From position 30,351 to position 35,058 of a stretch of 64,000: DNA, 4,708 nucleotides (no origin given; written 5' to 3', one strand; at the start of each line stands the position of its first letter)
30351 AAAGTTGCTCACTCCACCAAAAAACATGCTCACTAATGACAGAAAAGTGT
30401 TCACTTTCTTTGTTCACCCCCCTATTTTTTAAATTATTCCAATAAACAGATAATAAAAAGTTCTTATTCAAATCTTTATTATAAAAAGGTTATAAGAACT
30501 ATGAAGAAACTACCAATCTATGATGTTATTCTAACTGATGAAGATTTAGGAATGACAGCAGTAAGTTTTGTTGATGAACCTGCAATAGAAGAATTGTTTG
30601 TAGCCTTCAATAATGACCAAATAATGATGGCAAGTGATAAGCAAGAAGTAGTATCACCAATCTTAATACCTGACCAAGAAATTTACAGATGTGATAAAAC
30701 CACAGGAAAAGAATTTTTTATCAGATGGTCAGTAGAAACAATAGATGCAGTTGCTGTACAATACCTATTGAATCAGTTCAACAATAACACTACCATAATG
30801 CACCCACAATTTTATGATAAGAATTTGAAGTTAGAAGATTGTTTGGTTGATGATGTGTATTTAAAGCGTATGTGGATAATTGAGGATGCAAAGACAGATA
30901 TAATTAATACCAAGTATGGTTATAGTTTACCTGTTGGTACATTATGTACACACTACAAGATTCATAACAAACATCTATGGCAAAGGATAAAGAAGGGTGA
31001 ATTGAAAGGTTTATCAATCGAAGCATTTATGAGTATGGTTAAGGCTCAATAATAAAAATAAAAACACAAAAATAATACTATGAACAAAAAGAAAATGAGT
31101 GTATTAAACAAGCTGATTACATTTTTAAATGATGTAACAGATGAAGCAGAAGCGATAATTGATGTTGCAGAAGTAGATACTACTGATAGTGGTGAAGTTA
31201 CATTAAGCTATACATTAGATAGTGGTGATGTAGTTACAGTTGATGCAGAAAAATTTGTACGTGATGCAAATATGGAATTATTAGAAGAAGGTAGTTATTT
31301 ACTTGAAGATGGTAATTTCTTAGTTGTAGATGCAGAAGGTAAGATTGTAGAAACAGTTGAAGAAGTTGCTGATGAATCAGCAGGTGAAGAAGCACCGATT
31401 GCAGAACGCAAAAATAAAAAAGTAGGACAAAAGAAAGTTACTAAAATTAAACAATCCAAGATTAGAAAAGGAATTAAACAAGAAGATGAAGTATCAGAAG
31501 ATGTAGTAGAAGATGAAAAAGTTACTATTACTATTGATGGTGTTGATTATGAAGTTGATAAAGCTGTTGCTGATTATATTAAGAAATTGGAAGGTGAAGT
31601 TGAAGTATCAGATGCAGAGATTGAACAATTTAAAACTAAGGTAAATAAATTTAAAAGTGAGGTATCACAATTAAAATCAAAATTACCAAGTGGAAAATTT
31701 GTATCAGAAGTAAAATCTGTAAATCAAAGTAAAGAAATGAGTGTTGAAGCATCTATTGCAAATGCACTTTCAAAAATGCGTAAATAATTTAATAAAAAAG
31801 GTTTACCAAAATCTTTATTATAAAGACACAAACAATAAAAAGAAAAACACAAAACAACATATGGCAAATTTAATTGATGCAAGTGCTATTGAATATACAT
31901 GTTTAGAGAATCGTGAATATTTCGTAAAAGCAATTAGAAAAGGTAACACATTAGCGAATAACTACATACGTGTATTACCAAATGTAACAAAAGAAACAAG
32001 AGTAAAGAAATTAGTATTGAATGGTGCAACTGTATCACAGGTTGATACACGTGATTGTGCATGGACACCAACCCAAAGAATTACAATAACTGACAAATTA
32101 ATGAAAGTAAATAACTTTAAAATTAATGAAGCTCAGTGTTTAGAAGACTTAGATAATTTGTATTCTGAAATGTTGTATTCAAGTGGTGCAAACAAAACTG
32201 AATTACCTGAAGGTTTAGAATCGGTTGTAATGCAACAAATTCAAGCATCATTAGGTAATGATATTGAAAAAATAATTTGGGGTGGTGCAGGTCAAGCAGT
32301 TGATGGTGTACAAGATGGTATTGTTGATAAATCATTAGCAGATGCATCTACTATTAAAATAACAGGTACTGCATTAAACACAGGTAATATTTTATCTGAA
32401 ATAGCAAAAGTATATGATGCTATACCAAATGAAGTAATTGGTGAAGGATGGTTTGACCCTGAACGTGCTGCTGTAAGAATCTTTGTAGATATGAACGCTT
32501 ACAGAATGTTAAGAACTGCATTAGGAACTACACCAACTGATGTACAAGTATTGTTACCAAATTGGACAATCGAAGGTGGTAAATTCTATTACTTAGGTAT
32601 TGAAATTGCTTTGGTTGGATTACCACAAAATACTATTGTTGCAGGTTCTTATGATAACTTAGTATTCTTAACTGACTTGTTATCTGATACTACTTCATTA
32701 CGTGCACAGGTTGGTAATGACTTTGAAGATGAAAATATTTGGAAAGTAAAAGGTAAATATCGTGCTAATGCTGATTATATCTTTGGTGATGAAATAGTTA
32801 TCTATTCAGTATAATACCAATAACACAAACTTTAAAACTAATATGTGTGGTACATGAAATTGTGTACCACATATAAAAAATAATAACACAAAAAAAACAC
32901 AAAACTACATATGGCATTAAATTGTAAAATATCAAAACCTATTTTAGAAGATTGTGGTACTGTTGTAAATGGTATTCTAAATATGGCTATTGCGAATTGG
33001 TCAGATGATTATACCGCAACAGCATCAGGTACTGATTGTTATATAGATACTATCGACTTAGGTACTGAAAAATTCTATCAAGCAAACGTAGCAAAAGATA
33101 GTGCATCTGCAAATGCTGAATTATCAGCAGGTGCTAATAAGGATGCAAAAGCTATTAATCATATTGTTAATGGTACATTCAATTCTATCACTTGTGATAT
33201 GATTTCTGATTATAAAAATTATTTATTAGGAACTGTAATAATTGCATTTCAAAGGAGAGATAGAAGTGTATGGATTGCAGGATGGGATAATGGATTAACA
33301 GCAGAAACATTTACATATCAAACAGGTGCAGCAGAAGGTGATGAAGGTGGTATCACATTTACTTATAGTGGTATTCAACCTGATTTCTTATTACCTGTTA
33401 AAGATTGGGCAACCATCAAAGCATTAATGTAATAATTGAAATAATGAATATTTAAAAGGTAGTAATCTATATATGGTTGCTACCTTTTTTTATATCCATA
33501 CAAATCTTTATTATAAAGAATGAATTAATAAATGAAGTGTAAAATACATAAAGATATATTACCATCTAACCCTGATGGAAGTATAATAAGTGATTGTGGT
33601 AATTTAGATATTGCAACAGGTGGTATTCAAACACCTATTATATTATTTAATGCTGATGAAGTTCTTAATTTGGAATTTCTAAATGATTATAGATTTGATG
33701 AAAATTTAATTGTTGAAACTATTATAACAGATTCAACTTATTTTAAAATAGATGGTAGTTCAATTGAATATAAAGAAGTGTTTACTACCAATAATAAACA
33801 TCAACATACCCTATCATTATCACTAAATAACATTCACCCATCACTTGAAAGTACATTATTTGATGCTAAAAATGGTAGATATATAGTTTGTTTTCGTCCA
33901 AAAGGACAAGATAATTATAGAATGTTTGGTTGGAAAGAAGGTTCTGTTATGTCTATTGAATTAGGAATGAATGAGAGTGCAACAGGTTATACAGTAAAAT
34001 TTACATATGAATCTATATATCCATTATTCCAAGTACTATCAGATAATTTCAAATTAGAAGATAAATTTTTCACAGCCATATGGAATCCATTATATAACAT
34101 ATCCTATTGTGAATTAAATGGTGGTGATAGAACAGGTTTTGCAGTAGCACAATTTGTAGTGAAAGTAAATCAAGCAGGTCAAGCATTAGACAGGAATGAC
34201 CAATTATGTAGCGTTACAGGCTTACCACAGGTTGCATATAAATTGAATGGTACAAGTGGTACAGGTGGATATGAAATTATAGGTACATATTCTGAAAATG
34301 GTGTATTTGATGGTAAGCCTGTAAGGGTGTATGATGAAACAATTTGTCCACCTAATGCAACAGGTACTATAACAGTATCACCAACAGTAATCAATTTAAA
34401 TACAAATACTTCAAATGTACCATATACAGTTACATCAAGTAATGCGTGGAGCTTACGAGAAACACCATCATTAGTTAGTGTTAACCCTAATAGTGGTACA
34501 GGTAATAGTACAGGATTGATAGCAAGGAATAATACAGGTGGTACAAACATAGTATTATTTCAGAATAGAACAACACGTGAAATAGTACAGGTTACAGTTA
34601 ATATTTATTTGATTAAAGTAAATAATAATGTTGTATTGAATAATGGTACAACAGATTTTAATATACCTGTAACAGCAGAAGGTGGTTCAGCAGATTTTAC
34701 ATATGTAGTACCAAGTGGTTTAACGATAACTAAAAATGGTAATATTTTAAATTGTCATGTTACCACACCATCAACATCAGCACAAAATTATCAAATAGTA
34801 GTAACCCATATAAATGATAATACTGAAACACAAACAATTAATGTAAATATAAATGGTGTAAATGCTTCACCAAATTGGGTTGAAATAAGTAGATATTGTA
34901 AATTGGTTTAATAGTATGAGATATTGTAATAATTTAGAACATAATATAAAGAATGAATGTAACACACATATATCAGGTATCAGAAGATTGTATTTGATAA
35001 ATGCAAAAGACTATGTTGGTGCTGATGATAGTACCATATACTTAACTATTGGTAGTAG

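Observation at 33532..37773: Two-Cys repeat split across protein chains: candidate plug-and-socket (inter-chain strand complementation) tail appendage system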

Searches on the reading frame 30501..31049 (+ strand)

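Call 6: search_protein_families(library=pfam, proteins=[window:30501-31049:+], max_evalue=0.1)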
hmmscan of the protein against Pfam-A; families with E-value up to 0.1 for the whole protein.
window:30501-31049:+ (183 aa): 1 family
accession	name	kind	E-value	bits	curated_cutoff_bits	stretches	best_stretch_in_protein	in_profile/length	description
PF14550.11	Peptidase_S78_2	-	1.4e-05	25.5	24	1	46-176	11-121/126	Putative phage serine protease XkdF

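Call 7: search_protein_families(library=phrogs, proteins=[window:30501-31049:+], max_evalue=0.01)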
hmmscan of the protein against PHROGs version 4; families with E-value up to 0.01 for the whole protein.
window:30501-31049:+ (183 aa): 4 families
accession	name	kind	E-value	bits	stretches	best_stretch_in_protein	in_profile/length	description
phrog_24921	-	unknown function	1.5e-31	110.8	1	5-177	2-170/349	-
phrog_1530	-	other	3.1e-06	27.7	1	124-181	301-353/379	DNA methyltransferase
phrog_15223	-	other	0.00051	21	1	151-179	88-116/199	protease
phrog_34096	-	head and packaging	0.0074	16.1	0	139-178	197-236/412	head maturation protease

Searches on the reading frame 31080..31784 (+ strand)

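Call 6: search_protein_families(library=pfam, proteins=[window:31080-31784:+], max_evalue=0.1)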
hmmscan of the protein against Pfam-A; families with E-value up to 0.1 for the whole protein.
window:31080-31784:+ (235 aa): 9 families
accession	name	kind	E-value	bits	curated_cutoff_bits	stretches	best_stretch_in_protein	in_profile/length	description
PF00170.26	bZIP_1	-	0.0012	19.3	27.6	1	166-202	27-63/64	bZIP transcription factor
PF05565.16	Sipho_Gp157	-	0.021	15.2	28.6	1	148-202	27-84/162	Siphovirus Gp157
PF10041.14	DUF2277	-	0.022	15.5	25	1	156-205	17-66/78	Uncharacterized conserved protein (DUF2277)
PF11031.13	Phage_holin_T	-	0.033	14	22.2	1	155-193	129-167/233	Bacteriophage T holin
PF11774.14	Lsr2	-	0.058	13.5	29.6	0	144-164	18-38/58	Lsr2 dimerization domain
PF13785.11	DUF4178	-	0.059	14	25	0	49-171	3-95/136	Domain of unknown function (DUF4178)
PF07889.17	DUF1664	-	0.086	13.3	34.6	0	134-202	49-117/124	Protein of unknown function (DUF1664)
PF20676.3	Herpes_gp350_B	-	0.093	12.9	25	0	173-214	51-92/152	Herpesvirus envelope glycoprotein gp350, N-terminal B domain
PF21774.3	NagJ_C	-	0.096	13.8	28.3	0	158-213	1-54/114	Hyaluronidase post-catalytic domain-like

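Call 7: search_protein_families(library=phrogs, proteins=[window:31080-31784:+], max_evalue=0.01)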
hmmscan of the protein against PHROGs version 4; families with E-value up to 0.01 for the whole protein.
window:31080-31784:+ (235 aa): 1 family
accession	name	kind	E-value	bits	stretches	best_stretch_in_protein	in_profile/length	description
phrog_24921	-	unknown function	5.9e-05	23.3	1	13-116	191-292/349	-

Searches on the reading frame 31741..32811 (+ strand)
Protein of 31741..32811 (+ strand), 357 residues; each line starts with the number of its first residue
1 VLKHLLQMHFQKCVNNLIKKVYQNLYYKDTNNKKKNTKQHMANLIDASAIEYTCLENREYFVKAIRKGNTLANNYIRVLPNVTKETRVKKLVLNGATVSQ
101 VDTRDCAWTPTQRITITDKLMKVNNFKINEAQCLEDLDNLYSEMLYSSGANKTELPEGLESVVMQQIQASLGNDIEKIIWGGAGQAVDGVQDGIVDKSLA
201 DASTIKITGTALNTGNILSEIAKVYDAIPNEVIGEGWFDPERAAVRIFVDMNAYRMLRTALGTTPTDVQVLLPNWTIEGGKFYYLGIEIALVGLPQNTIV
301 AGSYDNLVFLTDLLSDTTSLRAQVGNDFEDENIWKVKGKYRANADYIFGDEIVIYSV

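Call 6: search_protein_families(library=pfam, proteins=[window:31741-32811:+], max_evalue=0.1)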
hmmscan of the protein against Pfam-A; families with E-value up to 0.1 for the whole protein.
window:31741-32811:+ (357 aa): 2 families
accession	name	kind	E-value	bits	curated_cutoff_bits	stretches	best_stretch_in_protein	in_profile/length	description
PF18192.6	DNTTIP1_dimer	-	0.00031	21.5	26.1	1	1-57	5-61/69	DNTTIP1 dimerisation domain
PF11594.13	Med28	-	0.086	13.7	29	0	6-48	6-47/102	Mediator complex subunit 28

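Call 7: search_protein_families(library=phrogs, proteins=[window:31741-32811:+], max_evalue=0.01)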
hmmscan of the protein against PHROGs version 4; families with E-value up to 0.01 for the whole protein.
window:31741-32811:+ (357 aa): 2 families
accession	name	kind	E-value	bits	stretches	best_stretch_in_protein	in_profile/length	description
phrog_11320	-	unknown function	2.3e-43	149.3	1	45-356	4-305/324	-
phrog_1623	-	head and packaging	5e-06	27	1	157-309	116-260/305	virion structural protein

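Call 8: search_dna_similar(query=window:31741-32811:+, collection=phages, mode=protein, max_rows=15)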
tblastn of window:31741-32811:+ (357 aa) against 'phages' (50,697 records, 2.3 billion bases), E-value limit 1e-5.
Records with a match: 4; places in all: 4; records where one place covers at least 80% of the query: 4.
Best place of each record, by identity: <60% 4.
By first word of the organism name: Nonlabens 4.
By host as written in the record: Persicivirga sp. IMCC12024 4.
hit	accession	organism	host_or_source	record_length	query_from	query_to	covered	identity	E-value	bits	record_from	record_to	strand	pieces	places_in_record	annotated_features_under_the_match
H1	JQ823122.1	Nonlabens phage P12024S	Persicivirga sp. IMCC12024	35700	60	356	83%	27.7%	6e-18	91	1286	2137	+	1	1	hypothetical protein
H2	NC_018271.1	Nonlabens phage P12024S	Persicivirga sp. IMCC12024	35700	60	356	83%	27.7%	6e-18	91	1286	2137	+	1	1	hypothetical protein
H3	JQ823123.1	Nonlabens phage P12024L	Persicivirga sp. IMCC12024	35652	60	356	83%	27.7%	1e-17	91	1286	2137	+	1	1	hypothetical protein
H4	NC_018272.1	Nonlabens phage P12024L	Persicivirga sp. IMCC12024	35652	60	356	83%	27.7%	1e-17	91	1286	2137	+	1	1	hypothetical protein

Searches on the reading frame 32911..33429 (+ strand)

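Call 6: search_protein_families(library=pfam, proteins=[window:32911-33429:+], max_evalue=0.1)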
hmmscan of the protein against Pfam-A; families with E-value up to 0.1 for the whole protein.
window:32911-33429:+ (173 aa): 0 families

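Call 7: search_protein_families(library=phrogs, proteins=[window:32911-33429:+], max_evalue=0.01)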
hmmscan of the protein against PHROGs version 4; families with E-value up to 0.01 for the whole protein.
window:32911-33429:+ (173 aa): 1 family
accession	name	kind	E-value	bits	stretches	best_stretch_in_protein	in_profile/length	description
phrog_19091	-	unknown function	0.0013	19.4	1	4-155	2-152/181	-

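Call 90: search_protein_families(library=ncbifam, proteins=[window:32911-33429:+], max_evalue=0.01)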
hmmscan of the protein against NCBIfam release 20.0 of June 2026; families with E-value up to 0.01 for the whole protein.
window:32911-33429:+ (173 aa): 0 families

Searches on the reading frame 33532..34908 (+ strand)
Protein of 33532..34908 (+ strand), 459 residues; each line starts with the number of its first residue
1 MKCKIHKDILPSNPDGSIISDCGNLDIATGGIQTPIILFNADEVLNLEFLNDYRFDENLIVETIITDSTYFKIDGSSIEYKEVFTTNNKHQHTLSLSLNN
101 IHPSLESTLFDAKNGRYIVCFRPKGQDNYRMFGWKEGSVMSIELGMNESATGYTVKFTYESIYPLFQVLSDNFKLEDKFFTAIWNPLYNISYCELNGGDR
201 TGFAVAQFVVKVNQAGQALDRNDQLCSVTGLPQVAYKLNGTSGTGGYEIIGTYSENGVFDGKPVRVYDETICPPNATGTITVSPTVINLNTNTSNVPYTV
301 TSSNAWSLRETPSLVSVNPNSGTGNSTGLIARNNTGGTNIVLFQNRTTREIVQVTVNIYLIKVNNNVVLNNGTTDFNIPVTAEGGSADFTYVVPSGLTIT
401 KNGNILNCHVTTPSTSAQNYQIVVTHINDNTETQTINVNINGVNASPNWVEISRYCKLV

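Call 6: search_protein_families(library=pfam, proteins=[window:33532-34908:+], max_evalue=0.1)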
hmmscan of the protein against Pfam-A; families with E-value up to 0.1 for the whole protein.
window:33532-34908:+ (459 aa): 1 family
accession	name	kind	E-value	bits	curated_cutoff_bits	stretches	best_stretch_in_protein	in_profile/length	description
PF05488.18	PAAR_motif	-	0.085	13.5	27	0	248-286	10-48/70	PAAR motif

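Call 7: search_protein_families(library=phrogs, proteins=[window:33532-34908:+], max_evalue=0.01)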
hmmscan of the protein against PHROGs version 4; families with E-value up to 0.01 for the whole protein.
window:33532-34908:+ (459 aa): 0 families

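Call 67: find_homologous_proteins(query=window:33532-34908:+, max_evalue=0.00001)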
Query window:33532-34908:+ (459 aa): 37 proteins with E <= 0.00001 among 7980 candidates.
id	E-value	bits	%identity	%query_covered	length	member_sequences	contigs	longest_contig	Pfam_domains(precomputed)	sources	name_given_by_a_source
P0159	1.0e-232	791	74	100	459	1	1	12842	-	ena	-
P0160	1.4e-231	787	72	100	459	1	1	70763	-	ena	-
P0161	4.8e-225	765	70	100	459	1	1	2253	-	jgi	jgi:hypothetical protein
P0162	9.4e-225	764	71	100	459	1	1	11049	-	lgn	-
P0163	2.7e-211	720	67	100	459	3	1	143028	-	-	-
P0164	8.6e-199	679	77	83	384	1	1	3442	-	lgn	-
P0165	9.8e-196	669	62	100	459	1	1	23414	-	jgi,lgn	jgi:hypothetical protein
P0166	1.0e-167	576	89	61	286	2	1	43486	-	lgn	-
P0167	5.1e-131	456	48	99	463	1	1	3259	-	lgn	-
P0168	1.9e-128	447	47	99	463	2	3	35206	-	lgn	-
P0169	1.2e-125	438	47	99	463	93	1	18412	-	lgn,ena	-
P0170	3.9e-122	426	58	73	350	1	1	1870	-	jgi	jgi:hypothetical protein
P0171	8.6e-117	409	48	88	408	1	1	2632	-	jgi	-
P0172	4.4e-114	400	44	94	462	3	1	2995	-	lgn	-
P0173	1.4e-113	398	45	99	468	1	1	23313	-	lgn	-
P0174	1.2e-112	395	44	99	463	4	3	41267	-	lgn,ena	-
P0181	2.7e-97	344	39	100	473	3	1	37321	-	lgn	-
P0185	6.1e-93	330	38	100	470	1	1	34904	-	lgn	-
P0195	1.4e-63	233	33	100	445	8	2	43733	-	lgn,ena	-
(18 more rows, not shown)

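Call 71: find_encoding_contigs(protein=P0174, flank=10000, max_places=1)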
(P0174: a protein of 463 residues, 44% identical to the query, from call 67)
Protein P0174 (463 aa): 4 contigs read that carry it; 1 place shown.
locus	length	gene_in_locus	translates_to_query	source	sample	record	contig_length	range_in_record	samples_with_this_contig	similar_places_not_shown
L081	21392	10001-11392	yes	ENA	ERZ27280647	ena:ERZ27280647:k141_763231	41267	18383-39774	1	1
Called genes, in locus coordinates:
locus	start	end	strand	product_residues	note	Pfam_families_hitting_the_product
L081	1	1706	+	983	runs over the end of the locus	-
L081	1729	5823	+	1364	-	-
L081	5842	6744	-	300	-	PF07460:NUMOD3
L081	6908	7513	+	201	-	PF14550:Peptidase_S78_2 (faint)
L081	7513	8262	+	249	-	-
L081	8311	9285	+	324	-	-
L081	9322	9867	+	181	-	-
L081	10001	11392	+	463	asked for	-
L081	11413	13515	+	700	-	-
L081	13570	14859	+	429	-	-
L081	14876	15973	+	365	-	PF13306:LRR_5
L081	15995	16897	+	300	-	PF13306:LRR_5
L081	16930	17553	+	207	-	-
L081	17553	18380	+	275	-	-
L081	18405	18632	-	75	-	-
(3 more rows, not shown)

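Call 72: find_encoding_contigs(protein=P0181, flank=10000, max_places=1)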
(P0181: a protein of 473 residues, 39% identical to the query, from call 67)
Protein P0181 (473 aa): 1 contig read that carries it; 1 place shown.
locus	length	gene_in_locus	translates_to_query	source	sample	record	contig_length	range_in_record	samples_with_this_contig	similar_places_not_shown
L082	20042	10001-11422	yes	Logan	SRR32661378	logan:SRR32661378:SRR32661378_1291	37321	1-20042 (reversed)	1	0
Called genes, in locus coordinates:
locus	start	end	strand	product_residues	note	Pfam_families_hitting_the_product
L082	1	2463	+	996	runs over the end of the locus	-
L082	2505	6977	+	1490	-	-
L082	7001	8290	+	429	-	PF14550:Peptidase_S78_2 (weak)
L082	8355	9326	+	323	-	-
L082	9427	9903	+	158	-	-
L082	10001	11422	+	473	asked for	-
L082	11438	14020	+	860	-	PF13306:LRR_5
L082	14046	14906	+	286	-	PF13306:LRR_5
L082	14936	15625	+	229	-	PF13306:LRR_5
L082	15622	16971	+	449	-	PF13306:LRR_5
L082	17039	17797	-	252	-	PF07463:NUMOD4, PF22083:I-HmuI_NUMOD-like (faint), PF07453:NUMOD1 (weak)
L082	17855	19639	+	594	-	-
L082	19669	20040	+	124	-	?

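Call 73: find_encoding_contigs(protein=P0185, flank=10000, max_places=1)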
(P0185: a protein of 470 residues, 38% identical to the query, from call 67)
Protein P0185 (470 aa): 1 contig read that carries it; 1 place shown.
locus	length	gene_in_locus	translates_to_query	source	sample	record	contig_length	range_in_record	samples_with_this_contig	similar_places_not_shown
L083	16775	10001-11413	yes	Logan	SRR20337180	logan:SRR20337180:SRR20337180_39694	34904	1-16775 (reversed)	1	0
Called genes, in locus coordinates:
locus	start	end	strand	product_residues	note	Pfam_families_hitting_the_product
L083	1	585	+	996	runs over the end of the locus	-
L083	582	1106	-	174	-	PF22083:I-HmuI_NUMOD-like (faint)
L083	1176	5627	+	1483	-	-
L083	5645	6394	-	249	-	PF13392:HNH_3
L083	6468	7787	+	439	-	PF14550:Peptidase_S78_2 (faint)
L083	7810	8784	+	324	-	-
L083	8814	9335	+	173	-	-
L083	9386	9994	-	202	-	PF22083:I-HmuI_NUMOD-like (faint), PF13392:HNH_3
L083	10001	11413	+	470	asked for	-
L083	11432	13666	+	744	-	PF13306:LRR_5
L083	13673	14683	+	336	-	PF13306:LRR_5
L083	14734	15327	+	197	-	PF13306:LRR_5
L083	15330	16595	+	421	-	PF13306:LRR_5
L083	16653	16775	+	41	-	?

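Call 74: find_encoding_contigs(protein=P0195, flank=10000, max_places=1)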
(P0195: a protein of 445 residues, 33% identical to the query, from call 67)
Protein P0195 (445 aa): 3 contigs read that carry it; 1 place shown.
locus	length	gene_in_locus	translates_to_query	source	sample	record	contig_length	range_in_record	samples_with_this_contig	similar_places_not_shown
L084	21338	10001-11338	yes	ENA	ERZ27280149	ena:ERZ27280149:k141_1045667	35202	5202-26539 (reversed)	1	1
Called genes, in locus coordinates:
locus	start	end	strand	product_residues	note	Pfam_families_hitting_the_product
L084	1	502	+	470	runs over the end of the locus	-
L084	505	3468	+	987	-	-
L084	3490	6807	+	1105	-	-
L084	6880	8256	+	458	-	-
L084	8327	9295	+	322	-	-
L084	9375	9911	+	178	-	-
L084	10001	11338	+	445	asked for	-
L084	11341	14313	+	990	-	PF13306:LRR_5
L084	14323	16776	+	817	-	PF13306:LRR_5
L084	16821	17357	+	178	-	-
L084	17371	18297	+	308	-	-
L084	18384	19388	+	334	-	PF24243:Phage_tail_C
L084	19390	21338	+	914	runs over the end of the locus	PF13306:LRR_5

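Call 79: find_related_loci(query=A6, collection=viral_contigs, flank=6000)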
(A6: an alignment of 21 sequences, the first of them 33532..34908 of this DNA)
Query A6 (459 aa) in viral_contigs; peptide patterns used: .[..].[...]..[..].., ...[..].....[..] (x = any residue, [..] = any of these).
14 stretches matched a pattern; 8 encode a relative of the query (tblastn E <= 1e-3); 8 distinct loci.
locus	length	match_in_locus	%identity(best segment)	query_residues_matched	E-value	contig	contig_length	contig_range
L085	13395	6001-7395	43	1-459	2e-123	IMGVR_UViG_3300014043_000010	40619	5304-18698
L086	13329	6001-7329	44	22-459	5e-119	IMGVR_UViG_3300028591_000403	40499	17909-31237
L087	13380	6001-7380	42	3-457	7e-108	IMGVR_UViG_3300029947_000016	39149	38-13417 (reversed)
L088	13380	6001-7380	38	3-457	3e-94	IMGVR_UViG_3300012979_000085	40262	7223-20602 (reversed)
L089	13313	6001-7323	33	2-458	4e-69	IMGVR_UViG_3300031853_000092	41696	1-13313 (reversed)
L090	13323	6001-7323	33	1-458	4e-69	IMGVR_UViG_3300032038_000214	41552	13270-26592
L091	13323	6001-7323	33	2-458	2e-63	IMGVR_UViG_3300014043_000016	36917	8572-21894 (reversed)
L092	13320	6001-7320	35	1-458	2e-69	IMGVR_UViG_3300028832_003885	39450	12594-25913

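Call 80: find_related_loci(query=A6, collection=genome_contigs, flank=6000)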
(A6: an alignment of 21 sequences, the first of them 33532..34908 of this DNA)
Query A6 (459 aa) in genome_contigs; peptide patterns used: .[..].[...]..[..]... (x = any residue, [..] = any of these).
4 stretches matched a pattern; 2 encode a relative of the query (tblastn E <= 1e-3); 2 distinct loci.
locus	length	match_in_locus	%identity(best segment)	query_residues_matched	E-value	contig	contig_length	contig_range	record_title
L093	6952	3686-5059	48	3-457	6e-134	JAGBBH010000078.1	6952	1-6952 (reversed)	MAG: Clostridia bacterium isolate RGIG8962 Water_deer_Rectum-2__c442881, whole genome shotgun sequence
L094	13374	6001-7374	48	3-457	4e-133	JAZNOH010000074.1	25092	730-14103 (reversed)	MAG: Clostridia bacterium isolate T1900044652_TS20190118.MAGScoT_cleanbin_000056 SGB_1441_k141_704760, whole genome shot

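Call 87: search_dna_similar(query=window:33532-34908:+, collection=phages, mode=protein, max_rows=15, max_evalue=0.001)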
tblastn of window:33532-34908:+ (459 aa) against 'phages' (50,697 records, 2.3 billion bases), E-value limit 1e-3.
No match.

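Call 90: search_protein_families(library=ncbifam, proteins=[window:33532-34908:+], max_evalue=0.01)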
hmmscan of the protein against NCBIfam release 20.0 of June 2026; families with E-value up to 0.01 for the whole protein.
window:33532-34908:+ (459 aa): 0 families

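Call 101: find_related_loci(query=A6, collection=metagenome_contigs, flank=3000)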
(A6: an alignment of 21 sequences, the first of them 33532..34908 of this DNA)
Query A6 (459 aa) in metagenome_contigs; peptide patterns used: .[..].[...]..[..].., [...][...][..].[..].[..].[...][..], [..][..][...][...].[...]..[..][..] (x = any residue, [..] = any of these).
189 stretches matched a pattern; 31 encode a relative of the query (tblastn E <= 1e-3); 31 distinct loci.
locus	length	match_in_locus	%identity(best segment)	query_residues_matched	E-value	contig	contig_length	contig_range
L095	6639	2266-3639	48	3-457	3e-132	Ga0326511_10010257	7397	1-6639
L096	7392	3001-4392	44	1-458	6e-122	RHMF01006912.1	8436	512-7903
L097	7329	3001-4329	44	22-459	1e-118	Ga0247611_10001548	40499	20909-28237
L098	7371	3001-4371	40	1-459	3e-110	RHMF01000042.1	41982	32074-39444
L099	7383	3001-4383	40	1-459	4e-104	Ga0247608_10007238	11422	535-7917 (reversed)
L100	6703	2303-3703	38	1-458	1e-99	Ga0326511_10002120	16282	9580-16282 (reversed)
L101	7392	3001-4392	39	3-457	2e-96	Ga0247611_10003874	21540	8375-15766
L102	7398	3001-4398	37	1-458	2e-96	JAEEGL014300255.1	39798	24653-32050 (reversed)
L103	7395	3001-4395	38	3-457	3e-96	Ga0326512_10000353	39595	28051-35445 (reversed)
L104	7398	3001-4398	37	1-459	6e-96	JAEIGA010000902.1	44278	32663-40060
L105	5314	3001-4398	37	1-457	1e-95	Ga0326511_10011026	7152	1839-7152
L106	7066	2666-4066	37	3-459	2e-93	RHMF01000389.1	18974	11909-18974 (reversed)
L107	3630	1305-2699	37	1-459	3e-94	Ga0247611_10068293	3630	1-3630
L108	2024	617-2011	36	3-457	8e-98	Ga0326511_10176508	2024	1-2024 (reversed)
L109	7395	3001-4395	39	1-457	7e-93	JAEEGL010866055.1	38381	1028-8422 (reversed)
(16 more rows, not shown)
